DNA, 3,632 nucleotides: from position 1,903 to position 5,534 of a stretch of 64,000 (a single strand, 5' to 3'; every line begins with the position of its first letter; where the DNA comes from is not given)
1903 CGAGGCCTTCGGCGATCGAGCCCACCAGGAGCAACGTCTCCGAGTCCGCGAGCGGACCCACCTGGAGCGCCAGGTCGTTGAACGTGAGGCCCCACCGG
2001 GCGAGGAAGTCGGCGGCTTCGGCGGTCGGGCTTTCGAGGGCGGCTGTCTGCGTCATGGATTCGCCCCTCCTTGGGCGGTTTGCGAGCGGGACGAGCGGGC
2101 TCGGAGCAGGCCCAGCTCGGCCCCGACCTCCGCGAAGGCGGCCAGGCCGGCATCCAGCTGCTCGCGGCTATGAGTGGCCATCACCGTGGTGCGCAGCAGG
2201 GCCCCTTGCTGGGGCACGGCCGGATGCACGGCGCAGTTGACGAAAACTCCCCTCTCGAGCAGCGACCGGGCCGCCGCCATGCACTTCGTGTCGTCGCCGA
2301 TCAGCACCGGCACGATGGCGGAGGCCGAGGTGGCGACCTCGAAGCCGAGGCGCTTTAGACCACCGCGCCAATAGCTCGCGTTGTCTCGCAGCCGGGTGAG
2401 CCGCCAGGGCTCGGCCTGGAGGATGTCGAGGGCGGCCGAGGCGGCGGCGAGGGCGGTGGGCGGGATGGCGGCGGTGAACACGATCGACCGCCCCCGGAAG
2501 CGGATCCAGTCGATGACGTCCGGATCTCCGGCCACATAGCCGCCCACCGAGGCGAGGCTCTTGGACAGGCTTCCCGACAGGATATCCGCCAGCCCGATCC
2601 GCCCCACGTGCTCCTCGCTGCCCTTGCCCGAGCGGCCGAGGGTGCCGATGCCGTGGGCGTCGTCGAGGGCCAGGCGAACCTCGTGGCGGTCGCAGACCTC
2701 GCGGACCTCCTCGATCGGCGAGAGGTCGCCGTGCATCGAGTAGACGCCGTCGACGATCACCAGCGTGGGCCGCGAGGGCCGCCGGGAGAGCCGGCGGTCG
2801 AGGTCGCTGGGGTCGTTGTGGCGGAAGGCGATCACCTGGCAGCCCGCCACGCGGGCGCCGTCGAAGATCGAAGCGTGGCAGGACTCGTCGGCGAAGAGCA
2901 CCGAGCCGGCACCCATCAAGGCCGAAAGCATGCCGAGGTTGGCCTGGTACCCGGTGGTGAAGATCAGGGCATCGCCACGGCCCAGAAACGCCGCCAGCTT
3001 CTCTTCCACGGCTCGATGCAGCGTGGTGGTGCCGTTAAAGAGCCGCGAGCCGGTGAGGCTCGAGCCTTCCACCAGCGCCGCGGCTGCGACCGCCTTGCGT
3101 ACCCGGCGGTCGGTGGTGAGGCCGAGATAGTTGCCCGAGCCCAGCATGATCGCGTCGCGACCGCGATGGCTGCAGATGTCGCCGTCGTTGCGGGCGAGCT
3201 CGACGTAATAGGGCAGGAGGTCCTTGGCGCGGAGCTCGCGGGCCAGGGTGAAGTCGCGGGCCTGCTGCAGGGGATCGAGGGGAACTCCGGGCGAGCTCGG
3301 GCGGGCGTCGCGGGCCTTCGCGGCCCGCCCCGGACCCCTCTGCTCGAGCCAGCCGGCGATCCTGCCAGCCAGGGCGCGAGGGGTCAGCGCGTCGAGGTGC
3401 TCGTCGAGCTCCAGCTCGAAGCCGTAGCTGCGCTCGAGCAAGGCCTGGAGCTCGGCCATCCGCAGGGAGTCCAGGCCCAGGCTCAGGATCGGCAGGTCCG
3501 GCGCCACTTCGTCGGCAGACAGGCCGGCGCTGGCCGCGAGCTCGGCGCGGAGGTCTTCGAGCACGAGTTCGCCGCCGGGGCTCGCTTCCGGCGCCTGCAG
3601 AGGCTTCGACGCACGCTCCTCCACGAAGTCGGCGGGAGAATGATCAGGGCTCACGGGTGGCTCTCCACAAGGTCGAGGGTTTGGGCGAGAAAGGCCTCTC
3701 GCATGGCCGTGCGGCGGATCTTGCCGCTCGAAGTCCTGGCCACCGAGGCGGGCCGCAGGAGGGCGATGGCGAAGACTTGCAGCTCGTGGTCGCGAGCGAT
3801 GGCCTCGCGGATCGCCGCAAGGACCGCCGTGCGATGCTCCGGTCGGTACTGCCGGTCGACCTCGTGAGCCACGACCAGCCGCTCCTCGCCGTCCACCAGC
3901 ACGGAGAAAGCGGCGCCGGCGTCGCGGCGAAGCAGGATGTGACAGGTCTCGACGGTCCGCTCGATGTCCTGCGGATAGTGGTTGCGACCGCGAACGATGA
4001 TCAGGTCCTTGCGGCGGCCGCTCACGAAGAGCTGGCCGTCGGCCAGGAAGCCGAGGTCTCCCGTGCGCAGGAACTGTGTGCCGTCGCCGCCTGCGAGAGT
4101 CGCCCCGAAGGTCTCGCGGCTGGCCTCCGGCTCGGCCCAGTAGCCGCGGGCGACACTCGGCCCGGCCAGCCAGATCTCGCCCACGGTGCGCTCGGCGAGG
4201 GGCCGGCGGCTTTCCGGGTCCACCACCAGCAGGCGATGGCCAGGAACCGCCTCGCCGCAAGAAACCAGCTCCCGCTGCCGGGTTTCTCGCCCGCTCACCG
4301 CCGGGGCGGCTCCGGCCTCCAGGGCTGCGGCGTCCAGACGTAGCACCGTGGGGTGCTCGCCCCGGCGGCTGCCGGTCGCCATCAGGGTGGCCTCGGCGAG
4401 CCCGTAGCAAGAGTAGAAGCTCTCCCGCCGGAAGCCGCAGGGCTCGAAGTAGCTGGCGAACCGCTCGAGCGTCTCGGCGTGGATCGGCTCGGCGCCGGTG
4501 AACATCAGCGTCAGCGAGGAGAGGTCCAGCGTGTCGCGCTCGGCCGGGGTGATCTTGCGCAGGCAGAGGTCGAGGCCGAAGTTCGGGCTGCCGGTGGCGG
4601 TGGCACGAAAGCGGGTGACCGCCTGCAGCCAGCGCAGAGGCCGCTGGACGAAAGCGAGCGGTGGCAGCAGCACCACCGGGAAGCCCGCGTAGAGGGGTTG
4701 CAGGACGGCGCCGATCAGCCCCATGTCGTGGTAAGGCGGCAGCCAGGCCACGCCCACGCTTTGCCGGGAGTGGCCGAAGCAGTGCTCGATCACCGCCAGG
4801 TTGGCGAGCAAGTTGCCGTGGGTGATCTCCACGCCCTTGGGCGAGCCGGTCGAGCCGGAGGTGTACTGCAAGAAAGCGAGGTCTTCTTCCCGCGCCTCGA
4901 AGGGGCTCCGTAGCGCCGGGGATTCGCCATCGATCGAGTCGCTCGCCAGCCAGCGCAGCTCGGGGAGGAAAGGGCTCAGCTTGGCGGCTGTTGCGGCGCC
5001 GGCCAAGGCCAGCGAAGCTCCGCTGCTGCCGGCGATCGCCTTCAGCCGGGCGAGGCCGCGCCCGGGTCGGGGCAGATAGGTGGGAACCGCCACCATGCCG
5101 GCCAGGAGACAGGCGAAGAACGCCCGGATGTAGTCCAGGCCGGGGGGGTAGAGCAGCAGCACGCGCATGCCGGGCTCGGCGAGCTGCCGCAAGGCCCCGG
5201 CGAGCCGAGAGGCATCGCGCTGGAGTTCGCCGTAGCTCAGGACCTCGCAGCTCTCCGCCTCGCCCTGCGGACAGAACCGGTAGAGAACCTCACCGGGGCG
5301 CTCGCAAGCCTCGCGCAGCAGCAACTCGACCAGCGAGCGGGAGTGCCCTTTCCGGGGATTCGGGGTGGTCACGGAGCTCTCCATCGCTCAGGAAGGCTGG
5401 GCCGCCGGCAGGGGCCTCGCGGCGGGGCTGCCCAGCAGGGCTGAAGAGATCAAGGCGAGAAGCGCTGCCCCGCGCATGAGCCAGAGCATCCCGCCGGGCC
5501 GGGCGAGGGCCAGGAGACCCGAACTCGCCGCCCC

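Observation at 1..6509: Operon encoding FAAL, ACP-fused alpha-oxoamine synthase, NTase, truncated AsnB-like amidotransferase and MFS exporter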

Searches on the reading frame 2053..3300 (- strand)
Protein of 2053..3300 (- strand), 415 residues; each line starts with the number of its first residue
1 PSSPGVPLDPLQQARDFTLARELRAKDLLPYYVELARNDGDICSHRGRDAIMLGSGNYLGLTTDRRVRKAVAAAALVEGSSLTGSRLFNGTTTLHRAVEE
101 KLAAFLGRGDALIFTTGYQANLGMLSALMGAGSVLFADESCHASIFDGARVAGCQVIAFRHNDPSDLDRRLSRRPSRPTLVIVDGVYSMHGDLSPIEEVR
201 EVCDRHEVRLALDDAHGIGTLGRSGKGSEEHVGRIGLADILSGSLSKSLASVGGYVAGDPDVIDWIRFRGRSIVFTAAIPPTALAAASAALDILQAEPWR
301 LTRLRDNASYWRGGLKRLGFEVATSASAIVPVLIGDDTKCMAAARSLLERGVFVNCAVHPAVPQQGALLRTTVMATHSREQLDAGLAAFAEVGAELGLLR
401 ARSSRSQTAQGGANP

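Call 66: search_solved_structures(query=window:2053-3300:-, max_evalue=1e-60, show_alignments=2)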
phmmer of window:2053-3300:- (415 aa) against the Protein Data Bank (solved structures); distinct sequences matched with E-value up to 1e-60: 17.
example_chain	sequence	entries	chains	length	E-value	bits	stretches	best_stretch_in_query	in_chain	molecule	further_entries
8guh_A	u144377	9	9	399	6.8e-90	305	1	15-392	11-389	Serine palmitoyltransferase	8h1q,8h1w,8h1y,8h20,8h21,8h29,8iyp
3a2b_A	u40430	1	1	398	6.8e-90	305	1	15-392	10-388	Serine palmitoyltransferase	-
2w8j_A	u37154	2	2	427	1.1e-76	261.5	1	45-399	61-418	SERINE PALMITOYLTRANSFERASE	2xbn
2jg2_A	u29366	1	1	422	1.5e-76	261.1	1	45-399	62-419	SERINE PALMITOYLTRANSFERASE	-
2jgt_A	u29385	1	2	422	1.5e-76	261.1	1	45-399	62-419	SERINE PALMITOYLTRANSFERASE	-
2w8t_A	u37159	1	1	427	1.6e-76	261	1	45-399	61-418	SERINE PALMITOYLTRANSFERASE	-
2w8v_A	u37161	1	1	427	2.1e-76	260.6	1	45-399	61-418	SERINE PALMITOYLTRANSFERASE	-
2w8u_A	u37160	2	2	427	2.1e-76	260.6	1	45-399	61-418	SERINE PALMITOYLTRANSFERASE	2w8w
4bmk_A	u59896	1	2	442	1.4e-75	257.9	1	45-399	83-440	SERINE PALMITOYLTRANSFERASE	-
2x8u_A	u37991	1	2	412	3e-75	256.8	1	43-399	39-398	SERINE PALMITOYLTRANSFERASE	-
8s1y_A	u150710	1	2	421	2.5e-70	240.6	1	42-400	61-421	8-amino-7-oxononanoate synthase/2-amino-3-ketobutyrate coenzyme A ligase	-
7poa_A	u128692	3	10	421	5.5e-70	239.5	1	42-400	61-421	8-amino-7-oxononanoate synthase/2-amino-3-ketobutyrate coenzyme A ligase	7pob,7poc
7bxp_A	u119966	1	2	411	9e-70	238.8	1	42-400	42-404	2-amino-3-ketobutyrate coenzyme A ligase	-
7bxq_A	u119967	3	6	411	8e-69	235.6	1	42-400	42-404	2-amino-3-ketobutyrate coenzyme A ligase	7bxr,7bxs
3tqx_A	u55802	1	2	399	1.2e-65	225.2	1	51-398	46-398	2-amino-3-ketobutyrate coenzyme A ligase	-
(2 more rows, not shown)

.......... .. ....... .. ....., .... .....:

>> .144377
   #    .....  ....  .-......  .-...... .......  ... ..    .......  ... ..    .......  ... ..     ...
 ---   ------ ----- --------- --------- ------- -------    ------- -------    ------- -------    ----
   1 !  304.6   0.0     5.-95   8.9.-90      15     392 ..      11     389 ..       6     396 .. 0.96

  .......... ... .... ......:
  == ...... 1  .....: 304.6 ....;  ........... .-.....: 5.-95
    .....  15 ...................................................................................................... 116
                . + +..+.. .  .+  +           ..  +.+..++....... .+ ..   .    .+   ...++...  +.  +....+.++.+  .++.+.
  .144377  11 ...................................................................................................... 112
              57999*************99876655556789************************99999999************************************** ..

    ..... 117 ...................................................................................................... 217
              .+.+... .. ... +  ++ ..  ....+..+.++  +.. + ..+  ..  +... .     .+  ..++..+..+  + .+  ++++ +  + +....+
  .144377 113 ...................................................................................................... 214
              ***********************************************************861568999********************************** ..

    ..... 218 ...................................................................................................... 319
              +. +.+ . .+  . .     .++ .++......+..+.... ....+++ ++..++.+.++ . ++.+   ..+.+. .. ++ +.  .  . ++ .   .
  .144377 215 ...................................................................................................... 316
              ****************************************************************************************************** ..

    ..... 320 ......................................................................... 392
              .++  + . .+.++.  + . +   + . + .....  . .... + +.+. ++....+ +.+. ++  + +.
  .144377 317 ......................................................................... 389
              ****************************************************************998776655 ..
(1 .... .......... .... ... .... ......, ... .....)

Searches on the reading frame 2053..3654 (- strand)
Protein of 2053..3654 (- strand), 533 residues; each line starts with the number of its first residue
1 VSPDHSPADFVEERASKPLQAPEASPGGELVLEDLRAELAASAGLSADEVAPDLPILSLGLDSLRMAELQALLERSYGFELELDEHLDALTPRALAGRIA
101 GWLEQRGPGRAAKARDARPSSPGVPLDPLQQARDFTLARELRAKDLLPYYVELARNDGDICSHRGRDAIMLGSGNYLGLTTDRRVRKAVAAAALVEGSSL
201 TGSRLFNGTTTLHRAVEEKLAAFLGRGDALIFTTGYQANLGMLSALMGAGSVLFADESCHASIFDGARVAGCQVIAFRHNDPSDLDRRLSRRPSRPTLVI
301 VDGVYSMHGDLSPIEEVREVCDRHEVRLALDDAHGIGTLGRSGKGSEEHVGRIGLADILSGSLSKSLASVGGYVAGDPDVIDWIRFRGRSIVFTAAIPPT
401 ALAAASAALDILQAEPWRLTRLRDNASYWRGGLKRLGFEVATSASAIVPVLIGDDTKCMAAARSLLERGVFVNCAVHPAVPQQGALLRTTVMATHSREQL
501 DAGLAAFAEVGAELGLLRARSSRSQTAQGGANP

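Call 7: search_protein_families(library=pfam, proteins=[window:2053-3654:-], max_evalue=0.01)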
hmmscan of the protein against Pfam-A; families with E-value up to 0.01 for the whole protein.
window:2053-3654:- (533 aa): 4 families
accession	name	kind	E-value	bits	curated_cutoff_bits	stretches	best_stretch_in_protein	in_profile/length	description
PF00155.27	Aminotran_1_2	-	2e-52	179.1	19.7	1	167-506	2-360/361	Aminotransferase class I and II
PF00550.31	PP-binding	-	9.1e-10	39.1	20.8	1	34-99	2-67/67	Phosphopantetheine attachment site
PF01212.27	Beta_elim_lyase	-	4.5e-07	29.9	27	1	212-383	33-218/288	Beta-eliminating lyase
PF01041.23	DegT_DnrJ_EryC1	-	7.4e-05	22.6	19.8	1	214-370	27-179/360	DegT/DnrJ/EryC1/StrS aminotransferase family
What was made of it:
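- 3358..3555 (-): Carrier-protein (PP-binding) domain of the ACP-AOS protein. The phosphopantetheine-attachment serine is Ser63, in LGLDSL. Pfam PP-binding, residues 34-99 (call 7).
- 2053..3264 (-): Alpha-oxoamine synthase domain, SPT-like. It has the PLP lysine Lys365 (SLSKS), His260, and Asp331/His334. Pfam Aminotran_1_2 (call 7).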

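Call 8: search_protein_families(library=ncbifam, proteins=[window:2053-3654:-], max_evalue=0.01)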
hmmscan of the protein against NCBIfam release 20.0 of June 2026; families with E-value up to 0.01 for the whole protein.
window:2053-3654:- (533 aa): 21 families
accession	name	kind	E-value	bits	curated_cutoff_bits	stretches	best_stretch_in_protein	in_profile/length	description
NF047600.1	SerpalmtaseCFB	equivalog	1.5e-111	372.9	640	1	131-511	8-389/395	serine palmitoyltransferase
NF047599.1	SerpalmtaseBetaP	equivalog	1.1e-109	366.8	500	1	163-514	40-393/394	serine palmitoyltransferase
TIGR00858.1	bioF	equivalog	1.7e-98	329.7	426.45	1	157-505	12-362/365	8-amino-7-oxononanoate synthase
TIGR01825.1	gly_Cac_T_rel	subfamily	6.9e-95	317.9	535.4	1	141-517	8-385/385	BioF/Kbl family PLP-dependent acyltransferase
NF005394.0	PRK06939.1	equivalog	1.7e-93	313.5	460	1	156-516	32-396/397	glycine C-acetyltransferase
NF047603.1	SerpalmtaseAlphaP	equivalog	3.2e-85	286.2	670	1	163-516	42-398/399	serine palmitoyltransferase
TIGR01822.1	2am3keto_CoA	equivalog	1.2e-80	271.4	493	1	155-516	27-392/393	glycine C-acetyltransferase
TIGR01821.1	5aminolev_synth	equivalog_domain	5.2e-69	233.1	338.55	1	166-516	45-399/402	5-aminolevulinate synthase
NF005526.0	PRK07179.1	equivalog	4.4e-65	219.8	428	1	165-512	53-397/407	alpha-hydroxyketone-type quorum-sensing autoinducer synthase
NF005697.0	PRK07505.1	subfamily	2.3e-37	128.6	342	1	155-511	37-399/405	hypothetical protein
NF004608.1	PRK05937.1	equivalog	1.6e-27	96.2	399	1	200-430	43-276/366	8-amino-7-oxononanoate synthase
NF007825.0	PRK10534.1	equivalog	4.3e-05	22.7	312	1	357-475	189-304/333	low-specificity L-threonine aldolase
NF002877.0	PRK03317.1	equivalog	0.00016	20.5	409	1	294-474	164-339/374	histidinol-phosphate transaminase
TIGR04427.1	PLP_DesI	equivalog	0.00031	20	650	1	281-375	127-211/390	dTDP-4-dehydro-6-deoxyglucose aminotransferase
TIGR02539.1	SepCysS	equivalog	0.00039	19.6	365.25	1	215-369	55-212/370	O-phospho-L-seryl-tRNA:Cys-tRNA synthase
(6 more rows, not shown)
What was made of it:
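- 2053..3264 (-): The best NCBIfam models are serine palmitoyltransferases (call 8).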

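Call 27: search_solved_structures(query=window:2053-3654:-, max_evalue=1e-30)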
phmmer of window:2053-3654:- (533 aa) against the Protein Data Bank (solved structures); distinct sequences matched with E-value up to 1e-30: 44.
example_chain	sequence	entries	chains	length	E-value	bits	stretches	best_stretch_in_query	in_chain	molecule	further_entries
8guh_A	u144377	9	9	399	1.7e-89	304.3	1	133-510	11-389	Serine palmitoyltransferase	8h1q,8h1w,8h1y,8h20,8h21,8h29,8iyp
3a2b_A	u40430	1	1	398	1.7e-89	304.3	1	133-510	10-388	Serine palmitoyltransferase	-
2w8j_A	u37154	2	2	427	2.5e-76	260.8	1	163-517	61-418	SERINE PALMITOYLTRANSFERASE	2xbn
2jgt_A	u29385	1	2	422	3.3e-76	260.4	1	163-517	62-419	SERINE PALMITOYLTRANSFERASE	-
2jg2_A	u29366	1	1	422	3.4e-76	260.4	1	163-517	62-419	SERINE PALMITOYLTRANSFERASE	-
2w8t_A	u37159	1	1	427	3.4e-76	260.4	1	163-517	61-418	SERINE PALMITOYLTRANSFERASE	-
2w8v_A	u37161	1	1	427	4.5e-76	260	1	163-517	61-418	SERINE PALMITOYLTRANSFERASE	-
2w8u_A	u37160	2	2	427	4.6e-76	260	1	163-517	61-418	SERINE PALMITOYLTRANSFERASE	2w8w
4bmk_A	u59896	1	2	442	3.7e-75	257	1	163-517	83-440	SERINE PALMITOYLTRANSFERASE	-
2x8u_A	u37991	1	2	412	6.9e-75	256.1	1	161-517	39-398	SERINE PALMITOYLTRANSFERASE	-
8s1y_A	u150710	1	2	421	5.7e-70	239.8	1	160-518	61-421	8-amino-7-oxononanoate synthase/2-amino-3-ketobutyrate coenzyme A ligase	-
7poa_A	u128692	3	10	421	1.2e-69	238.7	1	160-518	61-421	8-amino-7-oxononanoate synthase/2-amino-3-ketobutyrate coenzyme A ligase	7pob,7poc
7bxp_A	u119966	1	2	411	2e-69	238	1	160-518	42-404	2-amino-3-ketobutyrate coenzyme A ligase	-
7bxq_A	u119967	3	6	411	1.8e-68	234.9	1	160-518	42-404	2-amino-3-ketobutyrate coenzyme A ligase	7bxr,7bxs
3tqx_A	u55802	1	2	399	2.6e-65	224.5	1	169-516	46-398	2-amino-3-ketobutyrate coenzyme A ligase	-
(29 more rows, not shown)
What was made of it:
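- On Serine palmitoyltransferase (SPT): In the PDB search SPT scores 305 bits and KBL 240 (calls 27, 66).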

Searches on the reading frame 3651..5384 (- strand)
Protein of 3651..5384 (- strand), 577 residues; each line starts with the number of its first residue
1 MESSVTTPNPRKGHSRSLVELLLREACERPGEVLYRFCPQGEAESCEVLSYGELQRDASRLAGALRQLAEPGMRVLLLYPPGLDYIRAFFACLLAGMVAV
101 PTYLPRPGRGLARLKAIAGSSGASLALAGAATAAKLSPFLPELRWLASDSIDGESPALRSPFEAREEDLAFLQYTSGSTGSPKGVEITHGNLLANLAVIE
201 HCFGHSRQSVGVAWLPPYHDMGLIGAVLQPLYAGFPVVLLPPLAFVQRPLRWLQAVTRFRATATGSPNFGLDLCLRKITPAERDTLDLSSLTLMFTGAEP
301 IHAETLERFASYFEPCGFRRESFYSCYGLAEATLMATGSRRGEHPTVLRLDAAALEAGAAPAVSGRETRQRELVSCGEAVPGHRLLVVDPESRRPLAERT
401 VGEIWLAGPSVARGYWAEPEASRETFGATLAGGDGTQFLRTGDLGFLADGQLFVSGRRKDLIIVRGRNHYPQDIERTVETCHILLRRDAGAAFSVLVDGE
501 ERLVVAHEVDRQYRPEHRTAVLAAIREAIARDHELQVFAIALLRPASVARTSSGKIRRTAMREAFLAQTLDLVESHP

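Call 7: search_protein_families(library=pfam, proteins=[window:3651-5384:-], max_evalue=0.01)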
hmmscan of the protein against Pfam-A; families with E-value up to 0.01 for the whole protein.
window:3651-5384:- (577 aa): 2 families
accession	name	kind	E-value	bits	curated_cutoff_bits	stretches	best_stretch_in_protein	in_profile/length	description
PF00501.34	AMP-binding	-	3.5e-67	227.3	29.9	1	46-416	19-384/384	AMP-binding enzyme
PF23024.1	AMP-dom_DIP2-like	-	1.5e-10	41.5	27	1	460-572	2-107/110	Disco-interacting protein 2-like, AMP domain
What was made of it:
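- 3651..5384 (-): Fatty acyl-AMP ligase (577 aa). Pfam AMP-binding plus AMP-dom_DIP2-like (call 7).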

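Call 8: search_protein_families(library=ncbifam, proteins=[window:3651-5384:-], max_evalue=0.01)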
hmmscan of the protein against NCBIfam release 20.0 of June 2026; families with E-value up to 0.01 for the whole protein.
window:3651-5384:- (577 aa): 104 families (the best 25 are shown)
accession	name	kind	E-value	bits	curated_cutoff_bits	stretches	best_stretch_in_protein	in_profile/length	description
NF004282.0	PRK05691.1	subfamily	5.6e-153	510.5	4090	1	16-573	9-566/4334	non-ribosomal peptide synthase/polyketide synthase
NF004509.1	PRK05850.1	subfamily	2.1e-120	402.8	775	1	16-569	3-572/578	fatty-acid--AMP ligase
NF006624.1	PRK09192.1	subfamily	4.2e-116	388.6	600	1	44-569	40-564/567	fatty acyl-AMP ligase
NF009124.0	PRK12476.1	subfamily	3.1e-114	382.4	922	1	17-571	35-610/612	fatty acyl-AMP ligase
NF038337.1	FAAL_FadD21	exception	9.8e-112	374.3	1100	1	16-569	4-573/579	fatty-acid--AMP ligase FAAL21/FadD21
NF038339.3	FAAL_FadD32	equivalog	6.7e-109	364.7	975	1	15-570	17-613/625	long-chain-fatty-acid--AMP ligase FadD32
NF040633.1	FadD32_Coryne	exception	2.5e-105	353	875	1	60-566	74-613/614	FadD32-like long-chain-fatty-acid--AMP ligase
NF005850.0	PRK07768.1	subfamily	1.5e-96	323.8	572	1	40-564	21-542/545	long-chain-fatty-acid--CoA ligase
NF038338.1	FAAL_FadD28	exception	4.8e-87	292.7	1100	1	46-570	36-575/580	fatty-acid--AMP ligase FAAL28/FadD28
NF004510.0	PRK05851.1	equivalog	8.5e-67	225.5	621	1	49-565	32-520/525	long-chain-fatty acid--ACP ligase MbtM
TIGR01733.1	AA-adenyl-dom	subfamily_domain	1.2e-52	179.1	317.4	1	50-481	1-401/409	amino acid adenylation domain-containing protein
NF004837.0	PRK06187.1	subfamily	7.2e-45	153.2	476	1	161-569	164-526/531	long-chain-fatty-acid--CoA ligase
NF005702.0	PRK07514.1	subfamily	2.2e-38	131.9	558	1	162-565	152-500/506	malonyl-CoA synthase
NF006181.0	PRK08314.1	subfamily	1.2e-37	129.5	705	3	386-477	383-471/563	long-chain-fatty-acid--CoA ligase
NF038078.1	NRPS_MxcG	equivalog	2.5e-34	117.8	2300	1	5-568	445-963/1442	myxochelin non-ribosomal peptide synthetase MxcG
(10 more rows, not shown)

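Call 54: search_solved_structures(query=window:3651-5384:-, max_evalue=1e-20)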
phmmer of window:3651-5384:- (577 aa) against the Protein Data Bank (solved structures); distinct sequences matched with E-value up to 1e-20: 35.
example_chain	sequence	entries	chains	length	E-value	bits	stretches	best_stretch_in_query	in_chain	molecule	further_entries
7r7e_A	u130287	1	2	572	1.4e-154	518.7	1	15-573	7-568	Polyketide synthase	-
7r7g_A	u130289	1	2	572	3.2e-154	517.6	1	15-573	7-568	Polyketide synthase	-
7r7f_A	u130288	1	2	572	6.2e-154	516.6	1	15-573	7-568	Polyketide synthase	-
3kxw_A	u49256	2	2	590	5.2e-117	394.7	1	16-573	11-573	Saframycin Mx1 synthetase B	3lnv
8hd4_A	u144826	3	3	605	4.4e-86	292.7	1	45-560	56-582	Long-chain-fatty-acid--AMP ligase FadD23 | Fatty-acid-CoA ligase FadD23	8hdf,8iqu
5d6j_A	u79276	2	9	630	5.7e-85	289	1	25-569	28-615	Acyl-CoA synthase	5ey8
5icr_A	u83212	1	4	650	6.8e-85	288.7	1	24-569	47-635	Acyl-CoA synthase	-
7wua_A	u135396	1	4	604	2.8e-84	286.7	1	57-565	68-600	Acyl-CoA synthase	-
3pbk_A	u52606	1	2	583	7.5e-81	275.4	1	51-564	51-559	Fatty Acyl-Adenylate Ligase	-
5hm3_A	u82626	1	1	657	1.5e-79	271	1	59-569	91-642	Long-chain-fatty-acid--AMP ligase FadD32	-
5ey9_A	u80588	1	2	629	3e-79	270.1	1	29-540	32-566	Long-chain-fatty-acid--AMP ligase FadD32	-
8hcz_A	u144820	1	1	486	2.1e-68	234.3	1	45-462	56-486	Long-chain-fatty-acid--AMP ligase FadD23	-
5d6n_A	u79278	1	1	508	2.2e-68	234.2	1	24-457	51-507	Acyl-CoA synthase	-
3e53_A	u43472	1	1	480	9e-63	215.7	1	30-457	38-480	FATTY-ACID-CoA LIGASE FADD28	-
3t5a_A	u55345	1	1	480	1e-61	212.2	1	30-457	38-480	Long-chain-fatty-acid--AMP ligase FadD28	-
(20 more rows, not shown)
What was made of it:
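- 3651..5384 (-): The top 15 PDB hits are all FAALs or FAAL loading domains (7r7e at 519 bits, 3kxw, FadD23/32/28, 3pbk; call 54).
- On Fatty acyl-AMP ligase (FAAL): Acyl-CoA ligases score 93 bits or less (call 54).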
